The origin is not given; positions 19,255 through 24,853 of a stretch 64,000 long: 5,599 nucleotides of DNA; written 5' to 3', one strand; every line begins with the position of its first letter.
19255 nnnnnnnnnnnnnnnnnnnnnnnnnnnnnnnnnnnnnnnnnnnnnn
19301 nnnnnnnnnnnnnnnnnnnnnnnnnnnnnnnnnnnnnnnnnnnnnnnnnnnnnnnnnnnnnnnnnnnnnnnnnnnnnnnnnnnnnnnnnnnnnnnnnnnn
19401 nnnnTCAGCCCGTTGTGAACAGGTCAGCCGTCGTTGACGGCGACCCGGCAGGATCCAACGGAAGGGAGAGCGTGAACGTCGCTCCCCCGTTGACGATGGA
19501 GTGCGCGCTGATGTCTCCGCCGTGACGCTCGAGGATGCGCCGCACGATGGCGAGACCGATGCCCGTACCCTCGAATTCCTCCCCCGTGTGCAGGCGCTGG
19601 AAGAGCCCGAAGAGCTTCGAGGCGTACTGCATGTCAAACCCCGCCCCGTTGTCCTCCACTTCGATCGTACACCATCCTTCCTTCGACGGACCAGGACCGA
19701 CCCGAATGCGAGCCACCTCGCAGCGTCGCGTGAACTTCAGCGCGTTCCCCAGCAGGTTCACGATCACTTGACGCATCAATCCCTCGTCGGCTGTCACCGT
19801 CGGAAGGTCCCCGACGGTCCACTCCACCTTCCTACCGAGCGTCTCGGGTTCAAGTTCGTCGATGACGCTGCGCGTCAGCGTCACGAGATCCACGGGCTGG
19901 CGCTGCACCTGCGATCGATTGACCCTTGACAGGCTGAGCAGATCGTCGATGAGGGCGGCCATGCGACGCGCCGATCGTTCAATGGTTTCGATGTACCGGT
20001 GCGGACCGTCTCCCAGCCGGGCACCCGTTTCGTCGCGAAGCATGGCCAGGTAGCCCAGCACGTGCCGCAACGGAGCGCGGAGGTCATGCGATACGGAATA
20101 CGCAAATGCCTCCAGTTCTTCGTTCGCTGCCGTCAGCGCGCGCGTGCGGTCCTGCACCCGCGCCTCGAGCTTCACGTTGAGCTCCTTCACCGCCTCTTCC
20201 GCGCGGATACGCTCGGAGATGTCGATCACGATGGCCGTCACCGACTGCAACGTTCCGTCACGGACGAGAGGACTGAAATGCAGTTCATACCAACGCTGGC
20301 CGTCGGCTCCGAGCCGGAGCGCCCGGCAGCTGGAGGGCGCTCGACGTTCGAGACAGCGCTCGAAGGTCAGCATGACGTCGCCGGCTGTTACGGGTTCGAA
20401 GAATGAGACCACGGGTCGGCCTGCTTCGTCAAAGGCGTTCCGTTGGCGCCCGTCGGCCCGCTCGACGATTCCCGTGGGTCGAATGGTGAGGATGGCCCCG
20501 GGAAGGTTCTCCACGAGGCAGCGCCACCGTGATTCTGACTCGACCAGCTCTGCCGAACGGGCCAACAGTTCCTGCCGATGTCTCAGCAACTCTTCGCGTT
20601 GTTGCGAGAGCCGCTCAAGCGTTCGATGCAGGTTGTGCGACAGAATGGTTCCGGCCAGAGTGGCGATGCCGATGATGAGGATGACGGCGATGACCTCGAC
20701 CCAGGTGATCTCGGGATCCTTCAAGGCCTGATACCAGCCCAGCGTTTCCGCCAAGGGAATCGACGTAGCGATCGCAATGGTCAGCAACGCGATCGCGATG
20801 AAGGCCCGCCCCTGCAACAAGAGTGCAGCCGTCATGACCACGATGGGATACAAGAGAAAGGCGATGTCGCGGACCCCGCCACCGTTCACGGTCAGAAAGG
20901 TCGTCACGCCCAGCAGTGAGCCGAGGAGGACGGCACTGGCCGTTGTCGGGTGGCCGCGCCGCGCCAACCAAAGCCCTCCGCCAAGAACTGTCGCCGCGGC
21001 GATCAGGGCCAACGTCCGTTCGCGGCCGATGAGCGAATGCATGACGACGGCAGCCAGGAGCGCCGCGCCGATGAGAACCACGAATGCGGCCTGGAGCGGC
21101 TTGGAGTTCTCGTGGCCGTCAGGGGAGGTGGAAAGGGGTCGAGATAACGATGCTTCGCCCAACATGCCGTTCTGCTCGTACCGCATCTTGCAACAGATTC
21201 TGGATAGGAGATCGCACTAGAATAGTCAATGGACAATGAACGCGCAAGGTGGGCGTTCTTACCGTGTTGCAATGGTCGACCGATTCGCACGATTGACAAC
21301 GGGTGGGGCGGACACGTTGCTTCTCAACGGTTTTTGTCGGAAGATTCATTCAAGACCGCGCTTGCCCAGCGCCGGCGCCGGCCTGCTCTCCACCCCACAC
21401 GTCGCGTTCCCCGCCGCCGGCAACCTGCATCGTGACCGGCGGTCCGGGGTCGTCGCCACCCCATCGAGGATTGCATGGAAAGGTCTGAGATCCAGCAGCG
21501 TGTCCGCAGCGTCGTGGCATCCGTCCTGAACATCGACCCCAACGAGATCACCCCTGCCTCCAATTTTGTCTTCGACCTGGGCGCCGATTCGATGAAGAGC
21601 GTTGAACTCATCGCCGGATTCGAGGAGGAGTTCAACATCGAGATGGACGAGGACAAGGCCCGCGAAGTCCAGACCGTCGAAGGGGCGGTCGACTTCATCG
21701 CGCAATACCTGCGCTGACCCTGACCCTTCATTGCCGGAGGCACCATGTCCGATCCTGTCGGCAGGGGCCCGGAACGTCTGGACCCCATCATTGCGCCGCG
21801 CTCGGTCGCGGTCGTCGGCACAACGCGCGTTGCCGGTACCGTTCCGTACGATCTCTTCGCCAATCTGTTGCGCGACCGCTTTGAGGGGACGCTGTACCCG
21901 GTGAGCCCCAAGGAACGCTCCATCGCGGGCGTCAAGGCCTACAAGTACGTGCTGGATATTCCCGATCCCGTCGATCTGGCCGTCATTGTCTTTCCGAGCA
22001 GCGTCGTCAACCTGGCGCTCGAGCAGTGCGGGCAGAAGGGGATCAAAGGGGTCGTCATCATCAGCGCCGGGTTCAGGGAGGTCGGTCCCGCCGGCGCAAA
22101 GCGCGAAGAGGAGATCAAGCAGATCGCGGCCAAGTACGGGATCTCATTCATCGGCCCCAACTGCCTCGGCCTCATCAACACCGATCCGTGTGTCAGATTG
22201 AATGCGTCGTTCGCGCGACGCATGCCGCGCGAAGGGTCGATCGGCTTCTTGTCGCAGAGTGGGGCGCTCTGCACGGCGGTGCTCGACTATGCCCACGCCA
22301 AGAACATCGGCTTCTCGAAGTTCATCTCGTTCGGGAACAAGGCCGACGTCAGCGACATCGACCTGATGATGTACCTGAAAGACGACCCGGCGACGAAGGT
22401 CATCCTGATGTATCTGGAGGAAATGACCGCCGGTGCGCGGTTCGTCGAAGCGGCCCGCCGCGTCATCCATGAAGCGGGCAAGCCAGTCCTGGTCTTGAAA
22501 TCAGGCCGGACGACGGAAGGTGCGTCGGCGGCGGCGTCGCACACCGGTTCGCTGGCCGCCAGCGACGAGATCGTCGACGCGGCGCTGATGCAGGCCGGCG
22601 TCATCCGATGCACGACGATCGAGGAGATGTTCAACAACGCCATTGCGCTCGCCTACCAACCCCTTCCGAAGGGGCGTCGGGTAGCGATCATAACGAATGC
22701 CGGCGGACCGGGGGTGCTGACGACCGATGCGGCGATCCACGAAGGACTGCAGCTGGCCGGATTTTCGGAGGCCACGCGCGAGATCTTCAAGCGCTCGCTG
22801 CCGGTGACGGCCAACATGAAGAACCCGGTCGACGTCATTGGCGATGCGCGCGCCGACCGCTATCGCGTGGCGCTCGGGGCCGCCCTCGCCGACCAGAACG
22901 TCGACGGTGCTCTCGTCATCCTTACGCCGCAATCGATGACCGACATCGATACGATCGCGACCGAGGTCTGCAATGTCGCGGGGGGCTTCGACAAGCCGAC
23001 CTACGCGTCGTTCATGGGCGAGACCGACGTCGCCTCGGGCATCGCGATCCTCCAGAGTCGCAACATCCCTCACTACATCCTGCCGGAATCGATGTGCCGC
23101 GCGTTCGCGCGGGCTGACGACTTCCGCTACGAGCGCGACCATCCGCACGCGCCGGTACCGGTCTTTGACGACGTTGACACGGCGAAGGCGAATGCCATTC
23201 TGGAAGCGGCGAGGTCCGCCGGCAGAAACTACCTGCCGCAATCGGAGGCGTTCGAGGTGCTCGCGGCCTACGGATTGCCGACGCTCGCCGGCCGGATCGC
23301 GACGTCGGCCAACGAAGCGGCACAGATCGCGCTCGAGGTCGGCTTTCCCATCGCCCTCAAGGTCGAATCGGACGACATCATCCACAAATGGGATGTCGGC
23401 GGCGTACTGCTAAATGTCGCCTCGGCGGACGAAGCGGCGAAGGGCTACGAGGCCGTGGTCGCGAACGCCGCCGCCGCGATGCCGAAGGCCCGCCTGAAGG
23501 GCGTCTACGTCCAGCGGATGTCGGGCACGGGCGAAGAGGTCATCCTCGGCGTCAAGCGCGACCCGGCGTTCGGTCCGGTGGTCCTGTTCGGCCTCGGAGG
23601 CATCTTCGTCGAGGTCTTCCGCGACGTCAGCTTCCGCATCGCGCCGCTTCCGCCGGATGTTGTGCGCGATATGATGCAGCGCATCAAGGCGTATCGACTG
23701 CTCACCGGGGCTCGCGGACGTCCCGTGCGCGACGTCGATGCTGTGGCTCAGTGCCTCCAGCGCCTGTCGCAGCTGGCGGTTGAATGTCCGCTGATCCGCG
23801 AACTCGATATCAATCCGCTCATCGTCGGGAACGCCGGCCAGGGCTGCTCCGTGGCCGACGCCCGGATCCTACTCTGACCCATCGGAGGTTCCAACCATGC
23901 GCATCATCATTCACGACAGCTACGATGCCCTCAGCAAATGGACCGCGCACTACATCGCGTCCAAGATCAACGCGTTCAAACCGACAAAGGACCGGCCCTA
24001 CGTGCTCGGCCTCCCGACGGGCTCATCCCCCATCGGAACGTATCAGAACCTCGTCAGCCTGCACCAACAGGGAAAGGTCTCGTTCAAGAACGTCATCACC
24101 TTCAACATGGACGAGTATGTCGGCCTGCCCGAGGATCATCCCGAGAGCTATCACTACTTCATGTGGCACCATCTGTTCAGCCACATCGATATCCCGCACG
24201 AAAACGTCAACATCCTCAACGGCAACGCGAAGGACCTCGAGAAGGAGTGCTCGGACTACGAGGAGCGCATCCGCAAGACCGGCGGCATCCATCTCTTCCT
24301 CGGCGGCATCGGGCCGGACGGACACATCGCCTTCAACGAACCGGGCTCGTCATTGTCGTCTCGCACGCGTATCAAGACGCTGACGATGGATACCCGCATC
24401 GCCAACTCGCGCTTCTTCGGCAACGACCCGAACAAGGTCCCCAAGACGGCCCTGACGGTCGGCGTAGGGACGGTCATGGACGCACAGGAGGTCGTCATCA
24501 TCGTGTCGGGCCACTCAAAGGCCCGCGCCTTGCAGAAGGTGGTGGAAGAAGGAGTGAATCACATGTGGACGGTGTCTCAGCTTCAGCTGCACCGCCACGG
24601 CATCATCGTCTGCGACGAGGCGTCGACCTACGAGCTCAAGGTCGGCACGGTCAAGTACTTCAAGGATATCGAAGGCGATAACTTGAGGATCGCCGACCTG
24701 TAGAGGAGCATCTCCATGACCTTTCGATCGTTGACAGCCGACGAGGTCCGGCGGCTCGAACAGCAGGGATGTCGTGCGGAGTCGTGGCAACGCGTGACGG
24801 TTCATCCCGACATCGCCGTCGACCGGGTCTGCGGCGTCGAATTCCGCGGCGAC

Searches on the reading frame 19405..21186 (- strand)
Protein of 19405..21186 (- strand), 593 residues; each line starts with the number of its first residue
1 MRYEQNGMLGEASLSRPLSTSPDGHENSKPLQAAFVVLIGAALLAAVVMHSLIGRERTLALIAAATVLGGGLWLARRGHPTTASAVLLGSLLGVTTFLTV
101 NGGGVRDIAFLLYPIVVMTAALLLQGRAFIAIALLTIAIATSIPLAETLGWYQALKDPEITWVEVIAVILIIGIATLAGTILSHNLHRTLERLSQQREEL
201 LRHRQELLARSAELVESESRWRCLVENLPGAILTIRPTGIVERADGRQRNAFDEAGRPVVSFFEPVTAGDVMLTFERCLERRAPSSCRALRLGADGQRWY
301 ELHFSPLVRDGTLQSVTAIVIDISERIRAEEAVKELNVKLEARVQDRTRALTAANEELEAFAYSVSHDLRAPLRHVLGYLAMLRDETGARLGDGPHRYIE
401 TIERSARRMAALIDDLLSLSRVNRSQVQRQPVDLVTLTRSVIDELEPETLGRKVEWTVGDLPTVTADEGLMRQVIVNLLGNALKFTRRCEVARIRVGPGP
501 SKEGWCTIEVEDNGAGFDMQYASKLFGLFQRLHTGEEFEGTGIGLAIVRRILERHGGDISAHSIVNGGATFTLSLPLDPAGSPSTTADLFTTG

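Call 6: search_protein_families(library=pfam, proteins=[window:19405-21186:-])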
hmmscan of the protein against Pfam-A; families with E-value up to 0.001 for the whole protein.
window:19405-21186:- (593 aa): 3 families
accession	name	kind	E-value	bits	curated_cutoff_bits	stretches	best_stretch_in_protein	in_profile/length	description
PF02518.31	HATPase_c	-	6e-26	91.5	26.4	1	467-578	2-110/111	Histidine kinase-, DNA gyrase B-, and HSP90-like ATPase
PF00512.31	HisKA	-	2.7e-15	56.6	26.9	1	359-423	3-64/66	His Kinase A (phospho-acceptor) domain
PF08448.16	PAS_4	-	2.1e-06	28.3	23.1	1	227-327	3-109/110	PAS fold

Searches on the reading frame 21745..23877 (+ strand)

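Call 6: search_protein_families(library=pfam, proteins=[window:21745-23877:+])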
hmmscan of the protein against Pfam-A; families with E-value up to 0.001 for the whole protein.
window:21745-23877:+ (710 aa): 5 families
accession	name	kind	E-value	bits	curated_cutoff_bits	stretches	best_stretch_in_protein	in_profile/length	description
PF13549.11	ATP-grasp_5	-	2.8e-79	266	27.6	1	489-709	2-220/221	ATP-grasp domain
PF13607.11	Succ_CoA_lig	-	1e-52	178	27.4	1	163-299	1-135/138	Succinyl-CoA ligase like flavodoxin domain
PF13380.12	CoA_binding_2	-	1.5e-19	71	22.8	1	19-145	1-115/116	CoA binding domain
PF19045.5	Ligase_CoA_2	-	1.3e-11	45.2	23.7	1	313-445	1-138/162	Ligase-CoA domain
PF02629.25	CoA_binding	-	1.2e-10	42.5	22.3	1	19-109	4-97/97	CoA binding domain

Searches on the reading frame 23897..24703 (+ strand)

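Call 6: search_protein_families(library=pfam, proteins=[window:23897-24703:+])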
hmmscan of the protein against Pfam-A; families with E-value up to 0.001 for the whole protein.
window:23897-24703:+ (268 aa): 1 family
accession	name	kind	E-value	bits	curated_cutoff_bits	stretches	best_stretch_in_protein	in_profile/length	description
PF01182.26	Glucosamine_iso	-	1.1e-22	81.4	27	1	10-227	4-214/225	Glucosamine-6-phosphate isomerases/6-phosphogluconolactonase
